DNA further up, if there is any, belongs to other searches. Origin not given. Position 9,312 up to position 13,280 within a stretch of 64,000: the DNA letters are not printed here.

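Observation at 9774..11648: Three golvesin-like beta-sandwich modules inserted into the YD-repeat shell of the RHS toxin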

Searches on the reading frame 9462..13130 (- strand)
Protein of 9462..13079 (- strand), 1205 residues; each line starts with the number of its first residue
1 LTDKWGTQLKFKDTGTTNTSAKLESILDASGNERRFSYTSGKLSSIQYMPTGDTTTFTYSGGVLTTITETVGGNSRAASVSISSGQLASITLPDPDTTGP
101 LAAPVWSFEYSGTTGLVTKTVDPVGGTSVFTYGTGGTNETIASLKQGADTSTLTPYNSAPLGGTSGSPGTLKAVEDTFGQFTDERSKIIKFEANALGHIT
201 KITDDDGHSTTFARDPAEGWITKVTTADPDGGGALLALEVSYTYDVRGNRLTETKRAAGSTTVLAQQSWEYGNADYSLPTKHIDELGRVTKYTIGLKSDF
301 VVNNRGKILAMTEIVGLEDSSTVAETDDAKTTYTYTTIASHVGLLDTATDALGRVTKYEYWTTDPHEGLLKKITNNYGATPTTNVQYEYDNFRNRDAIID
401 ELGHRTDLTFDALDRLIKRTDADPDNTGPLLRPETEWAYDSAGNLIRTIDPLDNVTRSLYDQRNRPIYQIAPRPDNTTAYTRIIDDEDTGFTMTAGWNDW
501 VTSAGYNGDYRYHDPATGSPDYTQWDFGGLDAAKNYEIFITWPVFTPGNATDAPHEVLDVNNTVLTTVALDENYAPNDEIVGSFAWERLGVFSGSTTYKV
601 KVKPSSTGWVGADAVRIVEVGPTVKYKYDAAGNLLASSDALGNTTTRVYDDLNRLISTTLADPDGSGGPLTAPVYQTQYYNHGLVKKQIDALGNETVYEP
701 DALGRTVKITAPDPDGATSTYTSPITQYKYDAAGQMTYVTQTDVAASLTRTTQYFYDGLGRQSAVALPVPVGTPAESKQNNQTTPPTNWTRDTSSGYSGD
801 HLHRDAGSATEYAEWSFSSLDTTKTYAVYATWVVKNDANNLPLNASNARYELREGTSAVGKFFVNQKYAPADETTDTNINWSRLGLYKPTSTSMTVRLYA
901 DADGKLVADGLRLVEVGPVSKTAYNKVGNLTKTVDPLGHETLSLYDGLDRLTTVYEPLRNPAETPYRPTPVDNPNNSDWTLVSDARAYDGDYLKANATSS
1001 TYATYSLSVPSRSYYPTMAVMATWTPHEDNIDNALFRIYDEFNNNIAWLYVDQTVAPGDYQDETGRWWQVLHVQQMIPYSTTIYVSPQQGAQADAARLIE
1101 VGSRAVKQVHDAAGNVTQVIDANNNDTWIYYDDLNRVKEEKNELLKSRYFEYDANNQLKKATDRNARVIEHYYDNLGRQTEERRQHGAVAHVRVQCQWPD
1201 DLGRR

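Call 3: search_protein_families(library=pfam, proteins=[window:9462-13079:-], max_evalue=0.01)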
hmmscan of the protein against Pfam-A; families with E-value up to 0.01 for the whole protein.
window:9462-13079:- (1205 aa): 1 family
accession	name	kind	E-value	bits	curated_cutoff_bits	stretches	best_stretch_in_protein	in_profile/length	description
PF05593.20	RHS_repeat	-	8.1e-50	166.8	22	6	628-665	1-36/38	RHS Repeat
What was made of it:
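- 9462..13148 (-): Central piece of the RHS gene (the 1205-aa ORF plus 23 upstream codons): YD-repeat shell carrying the three modules. Pfam RHS_repeat E=8e-50 (call 3).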

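Call 4: search_protein_families(library=ncbifam, proteins=[window:9462-13079:-], max_evalue=0.01)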
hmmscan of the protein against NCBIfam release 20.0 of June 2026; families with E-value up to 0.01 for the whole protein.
window:9462-13079:- (1205 aa): 1 family
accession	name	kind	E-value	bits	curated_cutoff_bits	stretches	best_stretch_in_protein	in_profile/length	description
TIGR01643.1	YD_repeat_2x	repeat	8.4e-26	89.4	15.8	2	628-662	1-35/42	YD repeat-containing protein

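Call 16: find_homologous_proteins(query=window:9462-13079:-, max_evalue=0.00001)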
Query window:9462-13079:- (1205 aa): 1955 proteins with E <= 0.00001 among 8000 candidates; the best 120 are listed.
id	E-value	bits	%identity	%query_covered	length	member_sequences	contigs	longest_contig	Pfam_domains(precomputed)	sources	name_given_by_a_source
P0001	0.0e+0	2749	100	100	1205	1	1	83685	PF05593.20,PF25023.2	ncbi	ncbi:MAG: hypothetical protein WD894_19360 [Pirellulales bacterium]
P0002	1.3e-296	1005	54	62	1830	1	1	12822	PF05593.20,PF25275.2,PF25023.2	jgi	jgi:RHS repeat-associated protein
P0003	2.8e-268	911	58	65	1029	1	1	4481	PF05593.20,PF25275.2,PF25023.2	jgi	jgi:YD repeat-containing protein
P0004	2.5e-227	776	42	98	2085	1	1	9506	PF05593.20,PF25275.2,PF25023.2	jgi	jgi:RHS repeat-associated protein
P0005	1.4e-221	757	70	42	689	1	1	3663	PF05593.20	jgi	jgi:YD repeat-containing protein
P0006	2.3e-182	627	69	36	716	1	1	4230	PF05593.20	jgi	jgi:YD repeat-containing protein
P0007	1.7e-130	455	27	35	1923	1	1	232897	PF25174.2,PF05593.20,PF25023.2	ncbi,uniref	ncbi:RHS repeat-associated core domain-containing protein [Bremerella sp. JC817]|uniref:RHS repeat-a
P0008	1.5e-121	426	28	72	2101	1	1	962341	PF05593.20,PF25023.2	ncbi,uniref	ncbi:RHS repeat-associated core domain-containing protein [Bremerella sp. JC817]|uniref:RHS repeat-a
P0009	3.2e-117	411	27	60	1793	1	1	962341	PF05593.20,PF25023.2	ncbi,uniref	ncbi:RHS repeat-associated core domain-containing protein [Bremerella sp. JC817]|uniref:RHS repeat-a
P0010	2.1e-116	409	35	38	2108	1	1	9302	PF05593.20,PF03160.21,PF25023.2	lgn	-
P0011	4.3e-115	404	35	64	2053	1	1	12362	PF05593.20,PF25275.2,PF25023.2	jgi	jgi:RHS repeat-associated protein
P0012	4.3e-114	401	29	58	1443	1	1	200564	PF05593.20,PF25023.2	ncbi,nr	ncbi:MAG: RHS repeat protein, partial [Planctomyces sp.]|nr:RHS repeat protein [Planctomyces sp.]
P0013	6.7e-111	390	33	62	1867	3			PF05593.20,PF03160.21,PF25023.2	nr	nr:RHS repeat-associated core domain-containing protein [Anatilimnocola aggregata]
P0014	4.4e-110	388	33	63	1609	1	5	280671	PF15283.13,PF05593.20,PF25023.2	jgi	jgi:RHS repeat-associated protein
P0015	5.1e-110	387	28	79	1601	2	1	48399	PF17963.8,PF17892.8,PF05593.20,PF17803.8,PF25023.2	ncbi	ncbi:MAG: Ig-like domain-containing protein, partial [Planctomycetaceae bacterium]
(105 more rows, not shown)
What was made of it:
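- NCBI annotates the middle piece as a separate 'hypothetical protein' (call 16).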

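Call 47: predict_structure(alignment_id=A3)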
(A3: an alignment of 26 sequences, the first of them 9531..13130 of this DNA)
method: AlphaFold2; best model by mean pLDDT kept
length: 1200 residues; sequences in the alignment: 26
mean_pLDDT: 80.2   pTM: 0.74
mean pLDDT of the five models: 80.2, 79.7, 74.4, 74.0, 71.5
residues with pLDDT >= 90: 263; 70-90: 715; 50-70: 193; < 50: 29
segments of 3 or more residues with pLDDT < 50: 174-193
pLDDT, mean of each block of 10 residues (from residue 1): 70 83 82 69 78 88 86 90 89 90 88 74 86 83 76 64 71 46 36 63 73 74 83 81 76 85 87 86 88 84 86 71 82 69 73 77 87 89 86 77 90 87 89 88 59 85 87 85 89 79 84 69 60 73 89 89 75 92 87 74 87 91 82 91 88 90 89 92 78 87 90 85 87 69 85 85 74 81 75 68 58 53 65 86 83 59 75 76 67 68 84 76 73 86 83 82 87 76 79 83 80 87 83 85 81 85 83 73 78 80 87 85 87 89 91 91 91 90 92 86
secondary structure, 60 per line:
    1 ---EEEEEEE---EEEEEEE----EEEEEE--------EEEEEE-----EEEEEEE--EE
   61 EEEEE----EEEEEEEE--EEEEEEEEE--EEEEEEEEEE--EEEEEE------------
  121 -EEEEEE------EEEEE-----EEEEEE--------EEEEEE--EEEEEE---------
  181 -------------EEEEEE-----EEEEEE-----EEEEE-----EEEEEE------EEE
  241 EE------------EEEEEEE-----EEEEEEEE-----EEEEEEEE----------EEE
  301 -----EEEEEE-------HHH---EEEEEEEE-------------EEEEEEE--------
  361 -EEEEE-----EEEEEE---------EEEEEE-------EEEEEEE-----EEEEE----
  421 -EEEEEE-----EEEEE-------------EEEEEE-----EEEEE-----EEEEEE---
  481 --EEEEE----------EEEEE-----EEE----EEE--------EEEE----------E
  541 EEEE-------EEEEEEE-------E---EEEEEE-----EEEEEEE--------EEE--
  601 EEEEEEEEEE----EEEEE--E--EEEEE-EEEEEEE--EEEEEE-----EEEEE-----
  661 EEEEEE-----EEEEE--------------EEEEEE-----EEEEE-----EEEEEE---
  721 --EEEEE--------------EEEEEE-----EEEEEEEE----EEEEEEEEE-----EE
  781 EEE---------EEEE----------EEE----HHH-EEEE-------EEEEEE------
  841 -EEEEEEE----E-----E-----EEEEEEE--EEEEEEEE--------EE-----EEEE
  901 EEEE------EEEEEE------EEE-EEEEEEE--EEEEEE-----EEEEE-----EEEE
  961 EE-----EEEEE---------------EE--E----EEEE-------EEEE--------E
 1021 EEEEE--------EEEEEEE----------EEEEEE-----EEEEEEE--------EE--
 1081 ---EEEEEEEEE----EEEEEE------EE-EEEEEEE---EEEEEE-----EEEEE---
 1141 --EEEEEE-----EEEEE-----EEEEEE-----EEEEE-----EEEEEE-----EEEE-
elements in order (helices of 4 or more, strands of 3 or more residues): E4-10 E14-20 E25-30 E39-44 E50-56 E59-65 E70-77 E80-88 E91-100 E103-108 E122-127 E134-138 E144-149 E158-163 E166-171 E194-199 E205-210 E216-220 E226-231 E238-242 E255-261 E267-274 E280-287 E298-300 E306-311 E325-332 E346-352 E362-366 E372-377 E387-392 E400-406 E412-416 E422-427 E433-437 E451-456 E462-466 E472-477 E483-487 E498-502 E508-510 E515-517 E526-529 E540-544 E552-558 E570-575 E581-587 E596-598 E601-610 E615-619 E625-629 E631-637 E640-645 E651-655 E661-666 E672-676 E691-696 E702-706 E712-717 E723-727 E742-747 E753-760 E765-773 E779-783 E793-796 E807-809 E818-821 E829-834 E842-848 E865-871 E874-881 E897-904 E911-916 E923-925 E927-933 E936-941 E947-951 E957-962 E968-972 E997-1000 E1008-1011 E1020-1025 E1034-1040 E1051-1056 E1062-1068 E1084-1092 E1097-1102 E1112-1118 E1122-1127 E1133-1137 E1143-1148 E1154-1158 E1164-1169 E1175-1179 E1185-1190 E1196-1199
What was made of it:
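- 9462..13148 (-): AF2 model of 1200 aa has pLDDT 80.2 and pTM 0.74 (call 47).
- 9774..10178 (-): Module 3: the most divergent paralogue (aa 968-1102). In-context pLDDT is about 80-87 (call 47).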

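Call 52: fold_search(model_id=the predicted structure, library=pdb)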
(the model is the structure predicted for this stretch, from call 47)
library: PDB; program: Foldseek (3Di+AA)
matches with E <= 10: 1641; with E <= 0.001: 127
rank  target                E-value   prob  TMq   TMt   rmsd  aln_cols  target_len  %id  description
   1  7q97_A                3.2e-33  1.00  0.34  0.39  21.5      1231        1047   14  Structure of the bacterial type VI secretion system effector RhsA. (released 2021-12-22)
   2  8qjc                  5.7e-32  1.00  0.20  0.22  22.2      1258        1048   13  T6SS-linked Rhs repeat protein - Salmonella bongori Rhs-core domain with toxin domain (released 2024-09-25)
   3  8qja_D                2.2e-31  1.00  0.34  0.40  20.8      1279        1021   14  T6SS-linked Rhs repeat protein - Advenella mimigardefordensis VgrG-Rhs core (released 2024-09-25)
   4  8qja_A                5.8e-31  1.00  0.29  0.33  22.1      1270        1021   13  T6SS-linked Rhs repeat protein - Advenella mimigardefordensis VgrG-Rhs core (released 2024-09-25)
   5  8qjb_A                7.6e-31  1.00  0.19  0.21  22.8      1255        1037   12  T6SS-linked Rhs repeat protein - Salmonella bongori Rhs-core domain extended N-terminus (released 2024-09-25)
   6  8qjd_B                9.1e-31  1.00  0.23  0.26  22.0      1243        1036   14  T6SS-linked Rhs repeat protein - Salmonella bongori Rhs-core domain (released 2024-09-25)
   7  8qja_B                1.3e-30  1.00  0.31  0.35  17.6      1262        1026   14  T6SS-linked Rhs repeat protein - Advenella mimigardefordensis VgrG-Rhs core (released 2024-09-25)
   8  8cp6_B                2.6e-30  1.00  0.32  0.35  16.2      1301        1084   14  Type six secretion system exported effector 5 (Tse5) (released 2023-12-06)
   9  8qja_C                3.4e-29  1.00  0.27  0.31  23.8      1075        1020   14  T6SS-linked Rhs repeat protein - Advenella mimigardefordensis VgrG-Rhs core (released 2024-09-25)
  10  8uxt                  1.3e-28  1.00  0.29  0.26  24.1      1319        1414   12  Acinetobacter baumannii Tse15 Rhs effector, toxin cleavage mutant (D1369N, D1391N) (released 2024-10-09)
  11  8uy4_A                7.1e-28  1.00  0.25  0.24  15.7      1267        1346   12  Acinetobacter baumannii Tse15 Rhs effector (released 2024-10-09)
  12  7pq5                  2.4e-27  1.00  0.27  0.30  17.0      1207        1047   14  Photorhabdus laumondii T6SS-associated Rhs protein carrying the Tre23 toxin domain (released 2021-12-01)
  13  8h8a_A                1.7e-26  1.00  0.25  0.29  16.2      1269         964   12  Type VI secretion system effector RhsP in its post-autoproteolysis and monomeric form (released 2023-01-18)
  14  8h8b                  9.1e-26  1.00  0.20  0.23  26.2      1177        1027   13  Type VI secretion system effector RhsP in its pre-autoproteolysis and monomeric form (released 2023-01-18)
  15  9ifo_A                7.3e-25  1.00  0.30  0.26  17.9      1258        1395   13  Structure of Teneurin-Like Protein (TLP) (released 2026-03-11)
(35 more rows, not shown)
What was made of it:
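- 9462..13148 (-): Foldseek matches RhsA 7Q97 at 3e-33, plus teneurins, Tc BC components and SGS1 (call 52).
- On RHS/YD-repeat polymorphic toxin: Model matches RhsA 7Q97 at 3e-33, plus Tse5, Tse15, teneurins and Tc BC components (call 52).
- Closest known: Mosquito SGS1. Same: The shell part is matched by my model (Foldseek E=7.7e-20, call 52).
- Closest known: Tc toxin TcB-TcC and teneurins. Same: All were matched by the shell model (call 52).
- The big model also picks up 6F2P, E=1.5e-9, alongside RHS cocoons (call 52).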

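Call 74: find_encoding_contigs(protein=P0004, flank=5000, max_places=3)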
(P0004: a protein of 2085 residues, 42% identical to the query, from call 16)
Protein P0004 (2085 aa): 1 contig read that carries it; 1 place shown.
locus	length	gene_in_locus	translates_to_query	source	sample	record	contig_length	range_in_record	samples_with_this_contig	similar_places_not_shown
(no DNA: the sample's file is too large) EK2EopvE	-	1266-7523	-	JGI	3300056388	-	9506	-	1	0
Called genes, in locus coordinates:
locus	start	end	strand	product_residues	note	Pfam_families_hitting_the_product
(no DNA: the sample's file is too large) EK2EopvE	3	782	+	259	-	?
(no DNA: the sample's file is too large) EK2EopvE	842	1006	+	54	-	-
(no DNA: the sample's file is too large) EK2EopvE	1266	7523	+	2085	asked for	PF25275:Golvesin_C, PF25023:TEN_YD-shell, PF05593:RHS_repeat, PF25275:Golvesin_C, PF05593:RHS_repeat (weak), PF25023:TEN_YD-shell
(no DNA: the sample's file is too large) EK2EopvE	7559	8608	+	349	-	PF24807:WD40_CDC20-Fz (faint)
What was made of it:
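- On Decorated YD shells (SGS1-type; RHS toxins with embedded lectins): The precomputed Pfam order for P0004 interleaves Golvesin_C with RHS_repeat and TEN_YD-shell (call 74).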
